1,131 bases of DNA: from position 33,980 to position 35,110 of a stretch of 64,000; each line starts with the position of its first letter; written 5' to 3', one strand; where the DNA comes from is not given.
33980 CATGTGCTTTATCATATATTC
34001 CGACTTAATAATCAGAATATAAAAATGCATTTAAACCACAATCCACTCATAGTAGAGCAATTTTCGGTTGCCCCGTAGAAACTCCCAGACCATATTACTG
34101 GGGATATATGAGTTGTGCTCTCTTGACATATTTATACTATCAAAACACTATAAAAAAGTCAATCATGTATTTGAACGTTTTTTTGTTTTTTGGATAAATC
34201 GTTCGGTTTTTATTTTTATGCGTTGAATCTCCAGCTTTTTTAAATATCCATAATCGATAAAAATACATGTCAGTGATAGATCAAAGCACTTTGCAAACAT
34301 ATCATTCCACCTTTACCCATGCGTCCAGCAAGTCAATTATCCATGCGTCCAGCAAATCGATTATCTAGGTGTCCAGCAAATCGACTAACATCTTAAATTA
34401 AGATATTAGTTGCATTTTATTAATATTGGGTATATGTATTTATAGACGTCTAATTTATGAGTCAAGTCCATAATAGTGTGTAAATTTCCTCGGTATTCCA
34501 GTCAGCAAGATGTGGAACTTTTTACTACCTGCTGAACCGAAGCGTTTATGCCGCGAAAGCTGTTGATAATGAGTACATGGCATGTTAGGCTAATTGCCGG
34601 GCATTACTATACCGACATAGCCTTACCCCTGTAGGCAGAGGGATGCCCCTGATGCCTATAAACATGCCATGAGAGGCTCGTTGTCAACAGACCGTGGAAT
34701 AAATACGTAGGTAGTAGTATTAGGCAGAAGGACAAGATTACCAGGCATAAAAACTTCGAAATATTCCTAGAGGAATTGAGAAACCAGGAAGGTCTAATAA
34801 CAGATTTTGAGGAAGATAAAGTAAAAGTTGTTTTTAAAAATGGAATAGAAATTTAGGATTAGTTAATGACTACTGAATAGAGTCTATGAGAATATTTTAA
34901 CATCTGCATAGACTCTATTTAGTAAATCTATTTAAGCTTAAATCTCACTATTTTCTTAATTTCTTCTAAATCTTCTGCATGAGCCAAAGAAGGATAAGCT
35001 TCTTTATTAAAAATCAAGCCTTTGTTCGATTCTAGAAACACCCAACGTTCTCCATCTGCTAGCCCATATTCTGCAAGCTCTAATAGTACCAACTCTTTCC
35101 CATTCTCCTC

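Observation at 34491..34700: GC-rich, ORF-free, multi-helix element: candidate novel structured RNA on the plus strand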

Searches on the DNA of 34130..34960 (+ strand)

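Call 4: search_rna_families(source=window, start=34130, end=34960, threshold=evalue, max_evalue=10, show_alignments=3)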
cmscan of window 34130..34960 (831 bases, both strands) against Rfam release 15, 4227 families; matches with E-value up to 10: 11.
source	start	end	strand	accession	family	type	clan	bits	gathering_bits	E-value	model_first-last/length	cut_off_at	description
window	34878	34916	-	RF03236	mir-1206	Gene; miRNA;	-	23.4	70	0.038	1-58/58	no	mir-1206 microRNA precursor family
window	34856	34931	-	RF02077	STnc220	Gene; sRNA;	-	21.4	60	0.64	1-79/79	no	Salmonella enterica sRNA STnc220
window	34851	34943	-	RF04263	MIR2593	Gene; miRNA;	-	20.2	96.2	1.3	1-116/116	no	MIR2593 microRNA precursor family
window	34351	34414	-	RF01165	sn2317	Gene; snRNA; snoRNA; CD-box;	-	18.2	50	2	1-70/70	no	Small nucleolar RNA sn2317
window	34877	34918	-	RF00344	snoZ267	Gene; snRNA; snoRNA; CD-box;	-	17.9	43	2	1-73/73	no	Small nucleolar RNA Z267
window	34871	34924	+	RF03284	mir-4637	Gene; miRNA;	-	16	89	5.9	1-84/84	no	mir-4637 microRNA precursor family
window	34871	34924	-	RF03709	MIR1878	Gene; miRNA;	-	15.9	70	8.4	16-83/100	no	MIR1878 microRNA precursor family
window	34629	34687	-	RF00113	SIB_RNA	Gene; antitoxin;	-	15.8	56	2.8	1-147/147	no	Short Intergenic Abundant RNA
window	34844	34941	+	RF02436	SpF43_sRNA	Gene; sRNA;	-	15.6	70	6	1-99/99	no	Streptococcus sRNA SpF43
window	34221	34318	+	RF02120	FTX_2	Gene; lncRNA;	-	13.5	48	8.5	1-97/97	no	FTX transcript, XIST regulator conserved region 2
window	34143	34219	-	RF01675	CrcZ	Gene; sRNA;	-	9.3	95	5.4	1-398/398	no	Pseudomonas sRNA CrcZ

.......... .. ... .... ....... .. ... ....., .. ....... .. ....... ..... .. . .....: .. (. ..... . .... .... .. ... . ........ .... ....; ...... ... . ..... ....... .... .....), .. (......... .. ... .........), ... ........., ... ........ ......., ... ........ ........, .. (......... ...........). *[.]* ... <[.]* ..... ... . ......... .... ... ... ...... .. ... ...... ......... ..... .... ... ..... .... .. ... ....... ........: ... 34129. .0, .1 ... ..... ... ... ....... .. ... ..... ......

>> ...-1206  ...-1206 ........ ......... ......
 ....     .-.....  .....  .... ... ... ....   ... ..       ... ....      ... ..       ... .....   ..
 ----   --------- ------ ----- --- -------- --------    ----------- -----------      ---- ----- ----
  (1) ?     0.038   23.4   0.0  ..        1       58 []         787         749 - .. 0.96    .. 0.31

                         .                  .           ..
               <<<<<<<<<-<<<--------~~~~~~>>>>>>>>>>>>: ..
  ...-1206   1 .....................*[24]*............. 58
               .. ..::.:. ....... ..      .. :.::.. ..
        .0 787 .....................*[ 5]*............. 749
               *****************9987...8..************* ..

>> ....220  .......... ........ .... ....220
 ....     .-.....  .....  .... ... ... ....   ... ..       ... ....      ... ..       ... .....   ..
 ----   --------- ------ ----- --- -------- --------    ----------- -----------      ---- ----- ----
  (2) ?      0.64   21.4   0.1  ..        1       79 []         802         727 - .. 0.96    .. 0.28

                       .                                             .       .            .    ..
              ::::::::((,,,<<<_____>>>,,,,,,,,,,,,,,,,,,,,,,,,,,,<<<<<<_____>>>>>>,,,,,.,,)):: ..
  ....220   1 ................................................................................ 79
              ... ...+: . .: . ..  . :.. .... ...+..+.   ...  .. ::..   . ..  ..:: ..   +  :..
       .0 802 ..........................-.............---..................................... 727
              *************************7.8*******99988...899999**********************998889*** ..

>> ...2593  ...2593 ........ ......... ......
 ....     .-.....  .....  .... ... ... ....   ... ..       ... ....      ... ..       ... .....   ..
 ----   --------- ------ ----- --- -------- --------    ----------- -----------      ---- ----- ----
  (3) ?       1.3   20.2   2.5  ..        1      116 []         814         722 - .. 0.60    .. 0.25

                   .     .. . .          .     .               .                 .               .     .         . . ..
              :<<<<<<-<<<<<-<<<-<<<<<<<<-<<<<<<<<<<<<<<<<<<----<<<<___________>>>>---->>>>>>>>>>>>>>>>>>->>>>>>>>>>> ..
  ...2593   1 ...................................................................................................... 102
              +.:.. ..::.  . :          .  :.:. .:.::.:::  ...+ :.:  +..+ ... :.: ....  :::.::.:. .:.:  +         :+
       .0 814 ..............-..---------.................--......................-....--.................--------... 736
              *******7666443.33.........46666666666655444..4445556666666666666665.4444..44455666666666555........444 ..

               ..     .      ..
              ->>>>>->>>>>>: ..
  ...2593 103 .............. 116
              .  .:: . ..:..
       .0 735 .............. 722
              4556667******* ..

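Call 11: search_dna_similar(query=window:34300-34930:+, collection=plasmids, mode=distant, max_evalue=0.01)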
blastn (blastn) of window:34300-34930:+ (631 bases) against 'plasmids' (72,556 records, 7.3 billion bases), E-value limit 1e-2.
Records with a match: 1; places in all: 1; records where one place covers at least 80% of the query: 0.
Best place of each record, by identity: 90-95% 1.
By first word of the organism name: Anaerococcus 1.
By predicted mobility (MOB-suite, as given by PLSDB): conjugative 1.
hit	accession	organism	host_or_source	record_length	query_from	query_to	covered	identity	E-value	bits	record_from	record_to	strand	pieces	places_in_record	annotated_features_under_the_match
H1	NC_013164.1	Anaerococcus prevotii DSM 20548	-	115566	153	187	6%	91.4%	4e-3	51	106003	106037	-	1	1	none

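Call 12: search_dna_similar(query=window:34300-34930:+, collection=phages, mode=distant, max_evalue=0.01)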
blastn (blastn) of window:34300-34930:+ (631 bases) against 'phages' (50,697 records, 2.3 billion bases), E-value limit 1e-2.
No match.

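Call 40: get_annotated_region(hit=H1, flank=2500)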
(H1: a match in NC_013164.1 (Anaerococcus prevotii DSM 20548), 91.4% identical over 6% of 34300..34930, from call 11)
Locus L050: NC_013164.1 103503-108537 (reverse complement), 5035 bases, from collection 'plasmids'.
description: Anaerococcus prevotii DSM 20548 plasmid pAPRE01, complete sequence
organism: Anaerococcus prevotii DSM 20548 (NCBI taxid 525919)
taxonomy: Bacteria; Bacillota; Tissierellia; Tissierellales; Peptoniphilaceae; Anaerococcus; Anaerococcus prevotii; Anaerococcus prevotii DSM 20548
host: -; source: -; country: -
typing (MOB-suite, as given by PLSDB): conjugative; replicon rep_cluster_1663; relaxase MOBQ; mating-pair formation MPF_T
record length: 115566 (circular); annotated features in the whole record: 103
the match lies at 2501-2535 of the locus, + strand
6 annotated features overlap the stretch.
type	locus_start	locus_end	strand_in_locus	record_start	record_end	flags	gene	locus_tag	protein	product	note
CDS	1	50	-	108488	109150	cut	-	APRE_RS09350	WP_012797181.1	ABC transporter ATP-binding protein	-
CDS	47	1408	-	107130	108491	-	-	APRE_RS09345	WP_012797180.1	radical SAM protein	-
CDS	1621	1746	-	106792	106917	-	-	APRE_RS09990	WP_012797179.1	hypothetical protein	-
CDS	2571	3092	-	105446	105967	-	-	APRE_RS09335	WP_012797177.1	VanZ family protein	GO:0071555 - cell wall organization [Evidence IEA]; GO:0046677 - response to antibiotic [Evidence IEA]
CDS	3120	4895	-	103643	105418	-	-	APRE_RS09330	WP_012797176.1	ABC transporter ATP-binding protein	-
CDS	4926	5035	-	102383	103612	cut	-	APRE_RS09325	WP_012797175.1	ABC transporter permease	-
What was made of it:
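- Tried and rejected: Against plasmids it gave only a 35-nt match in an Anaerococcus plasmid that led nowhere (calls 11, 12, 40).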

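Call 84: build_rna_model(alignment_id=A5, structure=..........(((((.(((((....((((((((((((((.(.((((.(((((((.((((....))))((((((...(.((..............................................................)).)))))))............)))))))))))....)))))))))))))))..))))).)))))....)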
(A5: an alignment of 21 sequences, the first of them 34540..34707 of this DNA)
Model R1 built from alignment A5 (21 sequences, 211 columns); structure: as given.
model positions 168; base pairs 49; branch points 1; effective number of sequences 1.3; information 0.59 bits per position. Calibrated on 0.2 Mb of random sequence (short: E-values are rough).
structure used (alignment columns):
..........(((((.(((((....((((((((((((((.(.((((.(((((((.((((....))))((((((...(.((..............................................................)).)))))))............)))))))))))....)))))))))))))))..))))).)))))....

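Call 85: search_with_rna_model(model_id=R1, sources=[L060, L052, L053, L054, L051, L055, L056, L057, L058, L059, L050, window], max_evalue=10, show_alignments=3)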
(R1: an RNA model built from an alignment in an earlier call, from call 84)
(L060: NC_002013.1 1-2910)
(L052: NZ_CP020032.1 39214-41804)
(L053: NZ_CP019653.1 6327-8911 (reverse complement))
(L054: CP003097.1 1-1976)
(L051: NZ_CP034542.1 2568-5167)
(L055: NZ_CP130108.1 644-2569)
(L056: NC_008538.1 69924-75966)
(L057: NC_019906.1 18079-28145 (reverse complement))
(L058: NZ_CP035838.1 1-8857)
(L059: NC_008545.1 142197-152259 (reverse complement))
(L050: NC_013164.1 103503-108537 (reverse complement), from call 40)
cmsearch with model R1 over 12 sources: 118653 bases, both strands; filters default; matches with E-value up to 10: 3.
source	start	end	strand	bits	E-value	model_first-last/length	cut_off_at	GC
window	34540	34707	+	193.6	2.5e-47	1-168/168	no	0.48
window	34541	34708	-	48.9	1.9e-10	1-168/168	no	0.48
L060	2047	2211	-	43.1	5.7e-09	1-168/168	no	0.42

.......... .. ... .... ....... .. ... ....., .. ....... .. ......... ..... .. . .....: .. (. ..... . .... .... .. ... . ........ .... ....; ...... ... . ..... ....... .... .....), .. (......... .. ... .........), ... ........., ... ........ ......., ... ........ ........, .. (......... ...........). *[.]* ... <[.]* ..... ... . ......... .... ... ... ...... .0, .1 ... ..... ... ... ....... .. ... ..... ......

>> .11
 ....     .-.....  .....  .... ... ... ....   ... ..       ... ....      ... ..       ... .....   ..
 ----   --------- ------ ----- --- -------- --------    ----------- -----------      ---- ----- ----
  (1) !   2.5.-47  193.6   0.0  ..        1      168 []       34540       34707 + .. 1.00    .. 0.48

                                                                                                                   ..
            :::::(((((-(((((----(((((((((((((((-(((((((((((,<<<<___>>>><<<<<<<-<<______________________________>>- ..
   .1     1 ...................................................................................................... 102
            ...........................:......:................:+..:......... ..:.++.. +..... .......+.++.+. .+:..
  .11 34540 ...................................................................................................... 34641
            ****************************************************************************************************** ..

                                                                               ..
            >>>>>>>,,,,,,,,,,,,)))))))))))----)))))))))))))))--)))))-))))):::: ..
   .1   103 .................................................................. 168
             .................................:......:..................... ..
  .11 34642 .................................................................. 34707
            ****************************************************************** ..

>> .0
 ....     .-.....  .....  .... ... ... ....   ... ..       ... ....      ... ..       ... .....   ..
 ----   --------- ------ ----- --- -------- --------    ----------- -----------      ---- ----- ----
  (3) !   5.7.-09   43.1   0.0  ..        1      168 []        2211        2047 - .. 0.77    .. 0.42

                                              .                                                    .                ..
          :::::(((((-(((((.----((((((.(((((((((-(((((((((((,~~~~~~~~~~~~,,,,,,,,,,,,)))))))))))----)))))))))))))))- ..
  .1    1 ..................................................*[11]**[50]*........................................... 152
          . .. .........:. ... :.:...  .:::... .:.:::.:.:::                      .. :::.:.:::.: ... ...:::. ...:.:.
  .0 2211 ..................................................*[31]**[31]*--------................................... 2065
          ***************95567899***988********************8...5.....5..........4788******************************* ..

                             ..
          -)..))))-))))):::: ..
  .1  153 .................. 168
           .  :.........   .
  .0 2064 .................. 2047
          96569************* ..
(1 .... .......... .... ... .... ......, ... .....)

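Call 96: search_with_rna_model(model_id=R1, sources=[L060, L061, L062, L063], max_evalue=10, filters=off, show_alignments=3)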
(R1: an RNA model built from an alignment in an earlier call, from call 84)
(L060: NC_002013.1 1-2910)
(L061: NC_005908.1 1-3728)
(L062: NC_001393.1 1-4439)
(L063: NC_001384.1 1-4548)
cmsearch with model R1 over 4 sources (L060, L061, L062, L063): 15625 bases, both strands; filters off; matches with E-value up to 10: 46.
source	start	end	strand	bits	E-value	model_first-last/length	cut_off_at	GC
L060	2047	2211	-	43.1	7.6e-10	1-168/168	no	0.42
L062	3766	3929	+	35.6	6.5e-08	1-168/168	no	0.4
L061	636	798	+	28.5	4.1e-06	1-168/168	no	0.4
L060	2711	2755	-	9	0.37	1-168/168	no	0.53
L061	3666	3725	+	8.8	0.43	1-168/168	no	0.42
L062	3542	3584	+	8.4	0.55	1-168/168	no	0.28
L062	2492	2571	+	7.9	0.73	1-168/168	no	0.29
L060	1026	1104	-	7.1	1.2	1-168/168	no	0.32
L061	1118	1184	-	7.1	1.2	49-114/168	no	0.31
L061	1967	2009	-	6.5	1.6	28-144/168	no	0.35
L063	1392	1512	-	6.4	1.8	1-168/168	no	0.32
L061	1183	1219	+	6.3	1.9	1-168/168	no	0.43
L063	1529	1571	+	6.1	2.1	1-168/168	no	0.4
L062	2843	2866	+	6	2.2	1-168/168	no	0.29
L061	1737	1773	+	6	2.3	1-168/168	no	0.24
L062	2747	2778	+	5.8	2.5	1-168/168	no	0.31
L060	1412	1449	-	5.6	2.8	1-168/168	no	0.32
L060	2597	2665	-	5.5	3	1-168/168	no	0.2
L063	4127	4186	-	5.3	3.3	1-168/168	no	0.3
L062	2383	2410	-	5.3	3.4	1-168/168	no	0.36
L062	2990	3024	+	5.2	3.6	1-168/168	no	0.31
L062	2748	2779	-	5.1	3.7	1-168/168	no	0.31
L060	2339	2360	+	5.1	3.8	1-168/168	no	0.14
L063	1343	1375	-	5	4.1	1-168/168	no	0.27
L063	3717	3747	-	4.9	4.1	1-168/168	no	0.26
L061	2986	3020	-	4.6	5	1-168/168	no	0.2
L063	1383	1520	+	4.5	5.3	1-168/168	no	0.34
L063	1238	1274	-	4.4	5.9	1-168/168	no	0.22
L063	3174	3222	-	4.3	6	1-168/168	no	0.35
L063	2968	3019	-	4.3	6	1-168/168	no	0.23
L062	2159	2195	-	4.3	6.2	1-168/168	no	0.32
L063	1816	1850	+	4.3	6.2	1-168/168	no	0.51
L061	1968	2012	+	4.3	6.2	29-143/168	no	0.33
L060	648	690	+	4.2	6.4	1-168/168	no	0.28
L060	2435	2471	+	4.2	6.4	1-168/168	no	0.22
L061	2730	2772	-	4.1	7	1-168/168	no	0.28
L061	2774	2819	+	4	7.2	62-107/168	no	0.22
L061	1786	1836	-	3.7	8.6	1-168/168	no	0.29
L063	1907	1929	-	3.7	8.7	1-168/168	no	0.3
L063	38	71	-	3.7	8.7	1-168/168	no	0.29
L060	2340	2361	-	3.6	9.1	1-168/168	no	0.14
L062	887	931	-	3.6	9.2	1-168/168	no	0.27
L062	116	149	+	3.6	9.3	1-168/168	no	0.24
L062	3497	3525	-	3.5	9.5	1-168/168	no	0.38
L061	2576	2616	-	3.5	9.6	1-168/168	no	0.37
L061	470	521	-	3.5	9.8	1-168/168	no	0.37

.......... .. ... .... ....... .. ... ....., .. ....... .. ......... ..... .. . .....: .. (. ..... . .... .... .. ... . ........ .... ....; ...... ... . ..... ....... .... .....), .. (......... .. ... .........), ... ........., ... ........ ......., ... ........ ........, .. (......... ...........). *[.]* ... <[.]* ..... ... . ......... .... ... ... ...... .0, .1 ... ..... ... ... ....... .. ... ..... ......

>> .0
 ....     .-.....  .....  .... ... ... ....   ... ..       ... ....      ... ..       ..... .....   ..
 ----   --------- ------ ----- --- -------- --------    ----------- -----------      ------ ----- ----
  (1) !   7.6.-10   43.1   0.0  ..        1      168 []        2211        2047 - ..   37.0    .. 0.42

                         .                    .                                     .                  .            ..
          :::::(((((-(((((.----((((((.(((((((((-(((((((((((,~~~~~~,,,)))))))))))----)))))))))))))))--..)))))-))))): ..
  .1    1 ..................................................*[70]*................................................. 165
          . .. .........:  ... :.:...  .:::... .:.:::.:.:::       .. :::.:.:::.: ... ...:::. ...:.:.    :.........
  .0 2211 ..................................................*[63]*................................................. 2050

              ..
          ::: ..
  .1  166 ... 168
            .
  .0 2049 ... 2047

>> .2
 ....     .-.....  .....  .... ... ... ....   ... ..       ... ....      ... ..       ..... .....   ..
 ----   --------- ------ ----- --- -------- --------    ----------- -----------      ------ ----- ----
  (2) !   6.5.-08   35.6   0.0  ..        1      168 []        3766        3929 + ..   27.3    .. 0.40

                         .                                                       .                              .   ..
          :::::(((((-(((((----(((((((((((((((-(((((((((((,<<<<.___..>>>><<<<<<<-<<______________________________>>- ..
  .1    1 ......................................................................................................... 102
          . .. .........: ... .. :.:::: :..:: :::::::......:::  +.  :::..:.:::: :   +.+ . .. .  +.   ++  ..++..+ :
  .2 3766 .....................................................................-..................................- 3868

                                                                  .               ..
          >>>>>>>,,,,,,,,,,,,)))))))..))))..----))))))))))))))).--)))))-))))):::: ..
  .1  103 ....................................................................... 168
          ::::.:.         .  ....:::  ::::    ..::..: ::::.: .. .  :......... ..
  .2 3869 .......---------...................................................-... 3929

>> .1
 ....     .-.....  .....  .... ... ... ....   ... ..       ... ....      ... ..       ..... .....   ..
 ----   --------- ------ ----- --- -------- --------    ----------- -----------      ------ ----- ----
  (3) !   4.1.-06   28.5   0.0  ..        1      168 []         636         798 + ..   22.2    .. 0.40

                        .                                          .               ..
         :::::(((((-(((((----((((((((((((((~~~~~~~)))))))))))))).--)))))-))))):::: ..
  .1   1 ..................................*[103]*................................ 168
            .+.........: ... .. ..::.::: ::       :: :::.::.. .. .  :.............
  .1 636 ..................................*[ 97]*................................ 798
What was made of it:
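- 34540..34707 (+): ssoA/palA-type single-strand origin core, the folded strand. Model R1, built from the IS copies, hits palA of pC194 (43.1 bits), pT181 (35.6 bits) and pE194 (28.5 bits) over its full length (calls 84, 85, 96).
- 34560..34574 (+): Helix P2, 5' arm. It pairs with 34676-34690. The helix is compensated in pC194, pT181 and pE194 (call 96).
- On ssoA/palA-type single-strand origin: Model R1 scores pC194 at 43.1 bits, pT181 at 35.6 bits and pE194 at 28.5 bits, all over model positions 1-168. pUB110 (ssoU type) is not hit (calls 85, 96).
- Closest known: ssoA / palA single-strand origins of rolling-circle plasmids. Same: Full-length covariance-model matches (calls 85, 96).
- Apart from the window's own element it hit nothing else in 118 kb (calls 85, 96). 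The same module occurs in rolling-circle plasmids that lack this IS (calls 85, 96).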

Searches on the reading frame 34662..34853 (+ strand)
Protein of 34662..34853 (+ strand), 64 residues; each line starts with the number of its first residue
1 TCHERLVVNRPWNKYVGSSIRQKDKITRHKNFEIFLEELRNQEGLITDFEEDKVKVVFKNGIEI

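Call 89: search_protein_families(library=pfam, proteins=[window:34662-34853:+], max_evalue=1)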
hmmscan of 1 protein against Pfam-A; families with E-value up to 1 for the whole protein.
seq(64 aa): 0 families
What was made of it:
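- Tried and rejected: It has no Pfam match (call 89).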
